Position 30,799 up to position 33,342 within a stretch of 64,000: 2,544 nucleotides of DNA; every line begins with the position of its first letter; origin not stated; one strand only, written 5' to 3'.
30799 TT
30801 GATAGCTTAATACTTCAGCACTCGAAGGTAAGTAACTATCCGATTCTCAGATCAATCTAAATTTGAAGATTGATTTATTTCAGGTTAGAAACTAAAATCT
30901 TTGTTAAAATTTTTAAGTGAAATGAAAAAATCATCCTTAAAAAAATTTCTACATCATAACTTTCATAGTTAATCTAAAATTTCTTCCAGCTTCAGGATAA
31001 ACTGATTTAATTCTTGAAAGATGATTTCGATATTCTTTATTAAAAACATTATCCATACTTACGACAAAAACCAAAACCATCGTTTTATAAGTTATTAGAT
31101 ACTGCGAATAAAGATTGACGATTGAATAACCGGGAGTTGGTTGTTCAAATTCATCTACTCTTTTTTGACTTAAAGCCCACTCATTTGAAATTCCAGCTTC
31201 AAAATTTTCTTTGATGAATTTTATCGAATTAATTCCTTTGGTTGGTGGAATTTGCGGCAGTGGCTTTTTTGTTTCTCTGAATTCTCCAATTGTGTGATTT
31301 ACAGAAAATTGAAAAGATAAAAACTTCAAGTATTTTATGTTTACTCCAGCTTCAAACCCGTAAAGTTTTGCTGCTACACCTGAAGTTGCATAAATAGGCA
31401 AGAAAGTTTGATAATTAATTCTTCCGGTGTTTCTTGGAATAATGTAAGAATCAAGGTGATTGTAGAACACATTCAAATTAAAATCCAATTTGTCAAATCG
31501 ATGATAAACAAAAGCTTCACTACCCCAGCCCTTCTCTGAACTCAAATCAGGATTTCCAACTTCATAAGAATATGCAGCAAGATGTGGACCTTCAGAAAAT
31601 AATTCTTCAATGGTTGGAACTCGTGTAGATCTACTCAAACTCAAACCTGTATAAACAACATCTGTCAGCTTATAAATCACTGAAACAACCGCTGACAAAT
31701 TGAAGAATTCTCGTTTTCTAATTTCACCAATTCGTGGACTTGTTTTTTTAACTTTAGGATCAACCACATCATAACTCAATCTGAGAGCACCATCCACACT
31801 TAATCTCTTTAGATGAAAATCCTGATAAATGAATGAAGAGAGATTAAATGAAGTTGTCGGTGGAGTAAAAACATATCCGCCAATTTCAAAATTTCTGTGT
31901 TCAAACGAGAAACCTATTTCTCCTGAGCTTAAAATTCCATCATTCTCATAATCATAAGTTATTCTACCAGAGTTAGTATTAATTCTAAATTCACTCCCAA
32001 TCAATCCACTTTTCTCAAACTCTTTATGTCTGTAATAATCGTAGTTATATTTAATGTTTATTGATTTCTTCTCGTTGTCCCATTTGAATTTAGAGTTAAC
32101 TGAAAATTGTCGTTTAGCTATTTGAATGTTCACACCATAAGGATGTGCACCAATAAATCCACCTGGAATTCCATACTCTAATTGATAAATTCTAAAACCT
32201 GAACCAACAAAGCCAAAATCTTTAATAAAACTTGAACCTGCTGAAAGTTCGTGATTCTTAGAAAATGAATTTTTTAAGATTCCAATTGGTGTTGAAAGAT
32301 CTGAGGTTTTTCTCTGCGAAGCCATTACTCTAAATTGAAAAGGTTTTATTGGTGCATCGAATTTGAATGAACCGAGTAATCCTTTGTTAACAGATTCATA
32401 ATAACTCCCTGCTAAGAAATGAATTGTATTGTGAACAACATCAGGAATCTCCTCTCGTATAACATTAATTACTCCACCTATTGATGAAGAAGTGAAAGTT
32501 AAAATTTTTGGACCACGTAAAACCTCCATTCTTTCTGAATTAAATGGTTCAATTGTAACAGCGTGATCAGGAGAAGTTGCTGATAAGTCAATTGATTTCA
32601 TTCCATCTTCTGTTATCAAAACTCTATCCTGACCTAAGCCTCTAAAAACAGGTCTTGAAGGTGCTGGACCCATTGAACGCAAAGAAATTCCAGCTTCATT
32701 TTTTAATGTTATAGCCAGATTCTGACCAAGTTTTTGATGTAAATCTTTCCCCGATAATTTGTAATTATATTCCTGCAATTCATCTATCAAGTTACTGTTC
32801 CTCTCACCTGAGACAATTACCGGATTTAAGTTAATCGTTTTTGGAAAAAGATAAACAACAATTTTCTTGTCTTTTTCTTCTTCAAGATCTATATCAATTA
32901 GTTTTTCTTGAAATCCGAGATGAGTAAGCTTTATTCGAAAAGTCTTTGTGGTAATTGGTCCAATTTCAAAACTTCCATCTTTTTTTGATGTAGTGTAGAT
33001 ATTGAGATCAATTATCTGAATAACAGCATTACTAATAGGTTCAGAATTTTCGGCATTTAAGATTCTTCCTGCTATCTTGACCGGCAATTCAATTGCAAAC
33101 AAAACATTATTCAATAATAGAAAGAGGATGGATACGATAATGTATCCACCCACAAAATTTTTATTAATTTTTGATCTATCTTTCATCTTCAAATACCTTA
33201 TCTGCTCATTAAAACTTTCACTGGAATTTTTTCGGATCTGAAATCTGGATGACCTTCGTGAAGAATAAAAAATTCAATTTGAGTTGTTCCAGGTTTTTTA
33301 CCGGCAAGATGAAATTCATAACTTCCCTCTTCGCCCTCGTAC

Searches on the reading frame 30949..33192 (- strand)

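Call 63: search_protein_families(library=pfam, proteins=[window:30949-33192:-], max_evalue=0.001)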
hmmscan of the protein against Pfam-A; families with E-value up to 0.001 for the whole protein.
window:30949-33192:- (747 aa): 4 families
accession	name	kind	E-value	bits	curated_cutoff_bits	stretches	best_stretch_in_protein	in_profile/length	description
PF00593.30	TonB_dep_Rec_b-barrel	-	2.2e-29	104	27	1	343-701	40-424/436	TonB dependent receptor-like, beta-barrel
PF07715.20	Plug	-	6.9e-12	46.3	23.9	1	146-241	12-107/107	TonB-dependent Receptor Plug Domain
PF13715.12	CarbopepD_reg_2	-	1.1e-11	45.1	32.2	1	40-127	1-88/88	CarboxypepD_reg-like domain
PF13620.12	CarboxypepD_reg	-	1.3e-07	32.3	32.3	1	40-113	2-79/82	Carboxypeptidase regulatory-like domain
